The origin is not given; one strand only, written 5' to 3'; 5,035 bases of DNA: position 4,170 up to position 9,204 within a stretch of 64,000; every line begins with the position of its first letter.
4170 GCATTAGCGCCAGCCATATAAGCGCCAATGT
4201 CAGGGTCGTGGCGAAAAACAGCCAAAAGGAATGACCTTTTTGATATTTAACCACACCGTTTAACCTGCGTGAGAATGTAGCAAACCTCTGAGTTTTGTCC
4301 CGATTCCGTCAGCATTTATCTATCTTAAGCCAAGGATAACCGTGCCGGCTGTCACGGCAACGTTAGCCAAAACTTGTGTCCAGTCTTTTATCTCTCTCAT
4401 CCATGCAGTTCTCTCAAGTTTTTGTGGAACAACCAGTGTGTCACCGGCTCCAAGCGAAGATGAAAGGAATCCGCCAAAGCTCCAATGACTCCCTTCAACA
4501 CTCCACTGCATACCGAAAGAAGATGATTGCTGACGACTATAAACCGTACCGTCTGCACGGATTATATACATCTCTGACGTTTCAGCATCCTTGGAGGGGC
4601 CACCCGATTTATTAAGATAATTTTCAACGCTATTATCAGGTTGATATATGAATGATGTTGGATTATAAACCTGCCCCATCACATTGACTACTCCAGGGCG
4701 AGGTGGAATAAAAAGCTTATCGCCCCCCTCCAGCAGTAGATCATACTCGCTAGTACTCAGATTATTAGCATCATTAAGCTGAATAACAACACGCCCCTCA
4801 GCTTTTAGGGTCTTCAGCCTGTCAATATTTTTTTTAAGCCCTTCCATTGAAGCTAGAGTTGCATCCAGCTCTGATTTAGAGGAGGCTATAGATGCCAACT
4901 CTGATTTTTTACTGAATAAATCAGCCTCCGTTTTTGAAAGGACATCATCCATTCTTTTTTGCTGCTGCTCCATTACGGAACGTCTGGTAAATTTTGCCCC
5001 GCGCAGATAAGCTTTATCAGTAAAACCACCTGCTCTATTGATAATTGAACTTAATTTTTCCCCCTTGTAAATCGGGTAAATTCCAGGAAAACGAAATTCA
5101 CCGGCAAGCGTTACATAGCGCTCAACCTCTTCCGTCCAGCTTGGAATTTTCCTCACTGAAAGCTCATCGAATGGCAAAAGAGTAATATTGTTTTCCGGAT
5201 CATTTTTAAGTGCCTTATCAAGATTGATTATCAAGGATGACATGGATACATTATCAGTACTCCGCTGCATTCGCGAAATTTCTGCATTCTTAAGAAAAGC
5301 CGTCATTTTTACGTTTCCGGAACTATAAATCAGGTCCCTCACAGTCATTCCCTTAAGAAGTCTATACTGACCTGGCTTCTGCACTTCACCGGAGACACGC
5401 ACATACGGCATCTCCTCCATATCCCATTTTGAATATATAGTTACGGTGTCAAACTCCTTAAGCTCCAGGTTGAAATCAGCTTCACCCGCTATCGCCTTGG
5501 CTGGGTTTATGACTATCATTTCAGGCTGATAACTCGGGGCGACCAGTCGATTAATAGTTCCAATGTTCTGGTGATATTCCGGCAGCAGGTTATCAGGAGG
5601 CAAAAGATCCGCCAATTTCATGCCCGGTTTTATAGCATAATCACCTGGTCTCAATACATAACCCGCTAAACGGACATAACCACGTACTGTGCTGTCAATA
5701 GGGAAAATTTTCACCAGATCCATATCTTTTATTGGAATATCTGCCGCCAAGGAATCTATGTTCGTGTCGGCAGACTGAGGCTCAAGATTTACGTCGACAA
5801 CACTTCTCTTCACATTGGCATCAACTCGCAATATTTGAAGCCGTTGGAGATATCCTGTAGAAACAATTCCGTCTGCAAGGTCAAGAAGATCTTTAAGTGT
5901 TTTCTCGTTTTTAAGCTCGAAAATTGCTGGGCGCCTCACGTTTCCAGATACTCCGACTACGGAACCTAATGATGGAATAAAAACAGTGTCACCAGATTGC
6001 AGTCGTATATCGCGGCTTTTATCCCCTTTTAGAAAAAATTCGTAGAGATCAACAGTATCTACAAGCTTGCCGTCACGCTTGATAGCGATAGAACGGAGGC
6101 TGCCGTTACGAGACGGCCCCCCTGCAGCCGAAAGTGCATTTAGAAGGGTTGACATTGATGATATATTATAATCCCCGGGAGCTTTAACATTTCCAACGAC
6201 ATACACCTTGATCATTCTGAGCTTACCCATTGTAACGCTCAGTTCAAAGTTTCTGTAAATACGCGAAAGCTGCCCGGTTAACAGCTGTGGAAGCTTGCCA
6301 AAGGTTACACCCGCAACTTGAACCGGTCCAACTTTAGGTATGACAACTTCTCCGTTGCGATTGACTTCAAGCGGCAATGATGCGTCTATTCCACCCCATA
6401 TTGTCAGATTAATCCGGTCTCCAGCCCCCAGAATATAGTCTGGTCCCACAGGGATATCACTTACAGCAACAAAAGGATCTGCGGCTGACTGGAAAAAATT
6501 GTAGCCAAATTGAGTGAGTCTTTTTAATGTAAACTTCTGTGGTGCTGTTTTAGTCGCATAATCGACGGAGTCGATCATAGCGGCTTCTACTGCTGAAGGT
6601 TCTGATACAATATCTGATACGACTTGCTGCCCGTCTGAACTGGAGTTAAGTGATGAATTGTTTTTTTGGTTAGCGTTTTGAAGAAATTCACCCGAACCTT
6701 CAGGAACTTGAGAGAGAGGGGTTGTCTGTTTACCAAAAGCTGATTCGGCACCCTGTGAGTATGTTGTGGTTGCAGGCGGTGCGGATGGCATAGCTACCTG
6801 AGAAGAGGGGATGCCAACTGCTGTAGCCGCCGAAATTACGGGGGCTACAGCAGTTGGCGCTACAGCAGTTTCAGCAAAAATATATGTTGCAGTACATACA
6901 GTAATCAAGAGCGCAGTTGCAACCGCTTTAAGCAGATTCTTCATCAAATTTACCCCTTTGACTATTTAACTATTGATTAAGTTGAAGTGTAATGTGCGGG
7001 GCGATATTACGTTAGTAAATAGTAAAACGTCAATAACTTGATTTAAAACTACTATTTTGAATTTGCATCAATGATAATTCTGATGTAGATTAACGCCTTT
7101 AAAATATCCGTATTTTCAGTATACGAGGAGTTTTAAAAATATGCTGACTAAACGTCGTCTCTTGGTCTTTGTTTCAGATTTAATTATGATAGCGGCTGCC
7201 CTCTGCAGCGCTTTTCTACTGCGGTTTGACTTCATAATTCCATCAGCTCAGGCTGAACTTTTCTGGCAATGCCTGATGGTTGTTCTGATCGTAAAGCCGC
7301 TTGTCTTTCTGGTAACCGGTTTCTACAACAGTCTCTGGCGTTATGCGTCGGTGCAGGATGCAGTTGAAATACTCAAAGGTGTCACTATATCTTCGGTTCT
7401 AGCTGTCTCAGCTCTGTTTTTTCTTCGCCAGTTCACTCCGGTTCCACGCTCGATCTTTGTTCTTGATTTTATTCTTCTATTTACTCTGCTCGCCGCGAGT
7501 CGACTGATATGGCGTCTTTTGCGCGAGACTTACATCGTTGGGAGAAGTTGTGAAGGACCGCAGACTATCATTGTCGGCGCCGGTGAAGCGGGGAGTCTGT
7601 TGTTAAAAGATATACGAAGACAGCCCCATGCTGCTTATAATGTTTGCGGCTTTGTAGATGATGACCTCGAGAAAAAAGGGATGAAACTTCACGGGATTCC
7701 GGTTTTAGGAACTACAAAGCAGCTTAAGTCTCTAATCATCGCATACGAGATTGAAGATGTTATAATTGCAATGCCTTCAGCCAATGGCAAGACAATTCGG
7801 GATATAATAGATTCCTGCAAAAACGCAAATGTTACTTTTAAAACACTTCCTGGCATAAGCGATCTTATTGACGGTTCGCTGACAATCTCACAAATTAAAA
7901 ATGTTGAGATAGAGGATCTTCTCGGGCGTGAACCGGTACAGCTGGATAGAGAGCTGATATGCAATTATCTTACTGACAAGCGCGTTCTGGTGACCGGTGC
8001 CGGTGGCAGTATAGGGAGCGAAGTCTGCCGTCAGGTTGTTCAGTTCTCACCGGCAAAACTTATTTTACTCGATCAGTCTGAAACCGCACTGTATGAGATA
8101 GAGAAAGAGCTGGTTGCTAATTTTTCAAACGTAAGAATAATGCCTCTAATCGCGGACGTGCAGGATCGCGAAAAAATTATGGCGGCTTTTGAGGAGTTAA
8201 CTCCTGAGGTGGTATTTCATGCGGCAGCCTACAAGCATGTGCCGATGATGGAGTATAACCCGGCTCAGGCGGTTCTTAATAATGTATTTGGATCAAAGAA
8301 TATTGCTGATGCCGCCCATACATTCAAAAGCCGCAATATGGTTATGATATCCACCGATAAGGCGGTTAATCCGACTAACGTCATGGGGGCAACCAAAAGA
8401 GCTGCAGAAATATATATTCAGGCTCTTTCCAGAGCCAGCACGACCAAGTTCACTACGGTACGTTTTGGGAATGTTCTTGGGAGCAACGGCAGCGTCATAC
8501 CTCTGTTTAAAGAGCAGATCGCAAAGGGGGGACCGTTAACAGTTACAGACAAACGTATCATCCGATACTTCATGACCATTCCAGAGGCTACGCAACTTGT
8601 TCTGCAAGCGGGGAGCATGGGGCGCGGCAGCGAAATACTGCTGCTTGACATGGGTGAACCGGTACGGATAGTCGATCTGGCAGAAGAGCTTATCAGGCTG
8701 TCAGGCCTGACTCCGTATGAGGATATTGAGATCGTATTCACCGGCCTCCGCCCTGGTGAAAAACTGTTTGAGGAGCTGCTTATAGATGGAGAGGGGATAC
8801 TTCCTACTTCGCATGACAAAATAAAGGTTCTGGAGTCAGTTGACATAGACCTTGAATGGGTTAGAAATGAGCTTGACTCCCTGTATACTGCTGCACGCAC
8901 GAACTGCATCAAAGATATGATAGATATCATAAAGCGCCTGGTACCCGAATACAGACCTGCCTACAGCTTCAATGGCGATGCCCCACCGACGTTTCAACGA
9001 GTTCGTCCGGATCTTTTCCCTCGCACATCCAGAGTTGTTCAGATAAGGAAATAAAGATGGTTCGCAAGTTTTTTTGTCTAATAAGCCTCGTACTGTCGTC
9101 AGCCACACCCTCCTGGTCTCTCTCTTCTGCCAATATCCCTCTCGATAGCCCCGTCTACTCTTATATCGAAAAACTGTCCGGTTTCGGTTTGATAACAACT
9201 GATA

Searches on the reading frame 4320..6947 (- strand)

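Call 107: search_protein_families(library=pfam, proteins=[window:4320-6947:-], max_evalue=0.00001)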
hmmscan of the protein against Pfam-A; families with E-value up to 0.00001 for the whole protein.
window:4320-6947:- (875 aa): 3 families
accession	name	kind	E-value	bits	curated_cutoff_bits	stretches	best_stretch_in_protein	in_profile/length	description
PF10531.15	SLBB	-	5.2e-46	154.7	27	4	247-294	1-50/55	SLBB domain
PF22461.2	SLBB_2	-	7.3e-31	106.5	27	1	247-324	2-79/79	SLBB domain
PF02563.21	Poly_export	-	3.3e-17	62.9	28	1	167-240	3-76/77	Polysaccharide biosynthesis/export protein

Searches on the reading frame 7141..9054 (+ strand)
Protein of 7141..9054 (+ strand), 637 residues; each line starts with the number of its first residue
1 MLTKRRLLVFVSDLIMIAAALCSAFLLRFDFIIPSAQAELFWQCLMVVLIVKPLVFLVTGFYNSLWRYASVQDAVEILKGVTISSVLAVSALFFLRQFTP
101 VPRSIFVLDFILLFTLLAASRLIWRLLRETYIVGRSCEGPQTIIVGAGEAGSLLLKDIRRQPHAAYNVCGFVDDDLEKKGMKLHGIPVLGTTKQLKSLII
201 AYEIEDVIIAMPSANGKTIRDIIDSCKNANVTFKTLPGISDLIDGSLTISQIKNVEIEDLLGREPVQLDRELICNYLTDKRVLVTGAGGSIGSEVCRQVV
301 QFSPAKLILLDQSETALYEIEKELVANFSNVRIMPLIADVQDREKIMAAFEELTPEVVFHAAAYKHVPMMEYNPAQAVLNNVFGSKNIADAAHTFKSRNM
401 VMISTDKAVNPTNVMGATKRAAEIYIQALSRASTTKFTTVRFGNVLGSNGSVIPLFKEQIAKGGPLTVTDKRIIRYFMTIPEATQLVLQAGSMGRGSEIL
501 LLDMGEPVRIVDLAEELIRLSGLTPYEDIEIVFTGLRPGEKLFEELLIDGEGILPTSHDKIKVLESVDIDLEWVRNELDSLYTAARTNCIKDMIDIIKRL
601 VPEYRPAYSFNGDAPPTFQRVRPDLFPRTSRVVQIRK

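Call 107: search_protein_families(library=pfam, proteins=[window:7141-9054:+], max_evalue=0.00001)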
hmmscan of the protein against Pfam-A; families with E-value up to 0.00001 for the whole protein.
window:7141-9054:+ (637 aa): 7 families
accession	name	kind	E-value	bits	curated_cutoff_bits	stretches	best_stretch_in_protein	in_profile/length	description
PF02719.21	Polysacc_synt_2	-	7e-122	406.6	20.2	1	282-564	1-291/293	Polysaccharide biosynthesis protein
PF13727.12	CoA_binding_3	-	3.6e-22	79.6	25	1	59-236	3-174/175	CoA-binding domain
PF01370.27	Epimerase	-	6.6e-21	75.3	20.9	1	282-479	1-213/240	NAD dependent epimerase/dehydratase family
PF04321.23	RmlD_sub_bind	-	3.5e-17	62.8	27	1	281-468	2-175/287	RmlD substrate binding domain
PF16363.11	GDP_Man_Dehyd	-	4.5e-11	43.2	27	1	283-406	1-130/332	GDP-mannose 4,6 dehydratase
PF01073.25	3Beta_HSD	-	1.9e-10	40.7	22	1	283-416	1-127/280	3-beta hydroxysteroid dehydrogenase/isomerase family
PF00106.31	adh_short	-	2e-07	31.2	26.6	1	280-353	1-71/195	short chain dehydrogenase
